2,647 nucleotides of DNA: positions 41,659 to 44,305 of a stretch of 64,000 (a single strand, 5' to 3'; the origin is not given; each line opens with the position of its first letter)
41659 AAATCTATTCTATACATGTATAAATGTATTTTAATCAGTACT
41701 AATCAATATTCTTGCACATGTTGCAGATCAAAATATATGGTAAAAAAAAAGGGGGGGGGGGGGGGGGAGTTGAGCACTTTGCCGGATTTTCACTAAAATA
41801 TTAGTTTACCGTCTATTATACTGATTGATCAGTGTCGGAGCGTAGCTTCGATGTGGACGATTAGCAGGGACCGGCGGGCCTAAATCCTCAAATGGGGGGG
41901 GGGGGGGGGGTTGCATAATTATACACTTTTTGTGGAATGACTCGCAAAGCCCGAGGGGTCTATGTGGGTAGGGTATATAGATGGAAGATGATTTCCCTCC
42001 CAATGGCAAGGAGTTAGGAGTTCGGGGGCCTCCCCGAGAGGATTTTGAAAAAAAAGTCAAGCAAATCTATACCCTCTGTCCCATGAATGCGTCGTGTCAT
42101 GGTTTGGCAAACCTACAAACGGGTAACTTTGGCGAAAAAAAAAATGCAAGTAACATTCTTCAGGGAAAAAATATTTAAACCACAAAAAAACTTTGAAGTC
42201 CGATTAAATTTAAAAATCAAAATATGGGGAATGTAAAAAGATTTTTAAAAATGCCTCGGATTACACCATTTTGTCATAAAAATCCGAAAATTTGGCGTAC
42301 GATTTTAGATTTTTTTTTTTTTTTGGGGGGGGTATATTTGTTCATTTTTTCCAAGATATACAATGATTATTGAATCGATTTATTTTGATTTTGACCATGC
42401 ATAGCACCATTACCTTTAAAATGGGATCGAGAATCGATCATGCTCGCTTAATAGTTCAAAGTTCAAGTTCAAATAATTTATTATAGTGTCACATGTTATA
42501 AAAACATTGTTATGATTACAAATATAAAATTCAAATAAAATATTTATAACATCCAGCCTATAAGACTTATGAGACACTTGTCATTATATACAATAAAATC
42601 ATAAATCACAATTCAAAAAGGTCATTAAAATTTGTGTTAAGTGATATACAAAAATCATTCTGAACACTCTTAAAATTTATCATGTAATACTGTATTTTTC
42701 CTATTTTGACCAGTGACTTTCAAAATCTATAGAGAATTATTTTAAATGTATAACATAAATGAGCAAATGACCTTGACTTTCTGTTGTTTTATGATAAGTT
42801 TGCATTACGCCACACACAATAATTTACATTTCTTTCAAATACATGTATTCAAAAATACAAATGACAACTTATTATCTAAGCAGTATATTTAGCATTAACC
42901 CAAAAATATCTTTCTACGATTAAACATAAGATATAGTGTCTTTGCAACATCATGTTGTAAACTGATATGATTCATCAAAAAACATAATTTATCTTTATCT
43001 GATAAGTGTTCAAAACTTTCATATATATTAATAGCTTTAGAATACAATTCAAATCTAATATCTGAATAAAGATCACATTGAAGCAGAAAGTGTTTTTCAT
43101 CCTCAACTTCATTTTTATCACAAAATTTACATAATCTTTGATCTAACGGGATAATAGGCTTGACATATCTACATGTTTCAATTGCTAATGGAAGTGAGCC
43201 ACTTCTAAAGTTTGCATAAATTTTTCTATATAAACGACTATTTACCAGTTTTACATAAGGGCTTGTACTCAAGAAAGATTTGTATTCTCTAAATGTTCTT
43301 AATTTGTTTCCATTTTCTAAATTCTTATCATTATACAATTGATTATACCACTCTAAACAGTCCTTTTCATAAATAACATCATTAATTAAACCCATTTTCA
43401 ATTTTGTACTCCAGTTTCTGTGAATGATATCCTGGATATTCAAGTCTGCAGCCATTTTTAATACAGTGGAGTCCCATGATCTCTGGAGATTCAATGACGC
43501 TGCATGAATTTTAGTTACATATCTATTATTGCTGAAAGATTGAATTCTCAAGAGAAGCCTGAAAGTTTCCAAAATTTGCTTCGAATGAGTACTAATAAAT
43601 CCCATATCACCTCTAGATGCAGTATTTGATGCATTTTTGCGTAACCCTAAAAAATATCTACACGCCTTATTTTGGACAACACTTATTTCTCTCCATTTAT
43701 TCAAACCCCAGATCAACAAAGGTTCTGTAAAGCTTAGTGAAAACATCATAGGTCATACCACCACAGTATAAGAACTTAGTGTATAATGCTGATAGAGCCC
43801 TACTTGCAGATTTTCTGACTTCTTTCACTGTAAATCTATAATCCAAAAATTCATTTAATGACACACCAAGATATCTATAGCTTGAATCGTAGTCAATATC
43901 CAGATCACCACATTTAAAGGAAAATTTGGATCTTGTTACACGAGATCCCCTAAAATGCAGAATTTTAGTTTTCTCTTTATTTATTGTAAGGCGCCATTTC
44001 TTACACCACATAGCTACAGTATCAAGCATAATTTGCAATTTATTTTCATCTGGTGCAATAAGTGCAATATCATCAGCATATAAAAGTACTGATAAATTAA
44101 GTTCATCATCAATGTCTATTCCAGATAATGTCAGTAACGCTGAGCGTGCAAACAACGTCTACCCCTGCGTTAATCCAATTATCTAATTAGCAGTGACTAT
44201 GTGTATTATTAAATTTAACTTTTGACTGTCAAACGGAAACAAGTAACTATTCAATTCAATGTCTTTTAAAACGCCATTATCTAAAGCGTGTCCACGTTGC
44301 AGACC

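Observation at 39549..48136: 8.6-kb unit with ~680-bp terminal inverted repeats and a 6-bp flanking duplication (TTGTTA), no transposase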

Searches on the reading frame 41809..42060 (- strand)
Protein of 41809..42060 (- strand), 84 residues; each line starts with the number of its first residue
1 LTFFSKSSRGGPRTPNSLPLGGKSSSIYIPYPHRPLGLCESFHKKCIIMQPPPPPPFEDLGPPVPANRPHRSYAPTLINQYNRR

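Call 60: search_protein_families(library=pfam, proteins=[window:41809-42060:-], max_evalue=0.1)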
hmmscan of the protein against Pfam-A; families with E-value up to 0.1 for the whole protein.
window:41809-42060:- (84 aa): 0 families

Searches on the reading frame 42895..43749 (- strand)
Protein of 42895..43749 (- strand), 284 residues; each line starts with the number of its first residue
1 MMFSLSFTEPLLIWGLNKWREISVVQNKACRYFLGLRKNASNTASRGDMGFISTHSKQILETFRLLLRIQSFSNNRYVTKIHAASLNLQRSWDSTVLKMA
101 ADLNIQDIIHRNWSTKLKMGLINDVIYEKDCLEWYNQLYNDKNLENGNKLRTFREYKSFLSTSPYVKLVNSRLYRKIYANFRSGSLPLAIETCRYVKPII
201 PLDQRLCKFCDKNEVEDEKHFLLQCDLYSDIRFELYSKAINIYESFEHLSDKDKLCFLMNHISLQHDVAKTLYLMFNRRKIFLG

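Call 20: find_encoding_contigs(protein=window:42895-43749:-, flank=10000, max_places=6)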
Protein window:42895-43749:- (284 aa): no gene with exactly this product is on record in the collection.

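Call 60: search_protein_families(library=pfam, proteins=[window:42898-43749:-], max_evalue=0.1)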
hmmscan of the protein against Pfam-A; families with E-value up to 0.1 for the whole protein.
window:42898-43749:- (284 aa): 1 family
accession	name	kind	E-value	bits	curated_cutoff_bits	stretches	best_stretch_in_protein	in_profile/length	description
PF13966.11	zf-RVT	-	0.09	13.9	27.5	0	204-228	58-81/85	zinc-binding in reverse transcriptase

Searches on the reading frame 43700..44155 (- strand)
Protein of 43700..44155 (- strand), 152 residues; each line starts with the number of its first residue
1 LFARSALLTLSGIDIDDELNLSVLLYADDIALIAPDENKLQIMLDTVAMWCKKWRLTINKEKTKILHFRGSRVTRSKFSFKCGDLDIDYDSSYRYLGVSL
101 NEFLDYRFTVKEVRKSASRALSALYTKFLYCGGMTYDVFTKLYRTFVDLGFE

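Call 60: search_protein_families(library=pfam, proteins=[window:43700-44155:-], max_evalue=0.1)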
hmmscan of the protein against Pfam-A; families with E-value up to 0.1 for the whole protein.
window:43700-44155:- (152 aa): 1 family
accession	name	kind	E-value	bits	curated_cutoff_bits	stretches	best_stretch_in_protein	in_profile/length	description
PF00078.32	RVT_1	-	7.7e-13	49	29.6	1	18-99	144-204/205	Reverse transcriptase (RNA-dependent DNA polymerase)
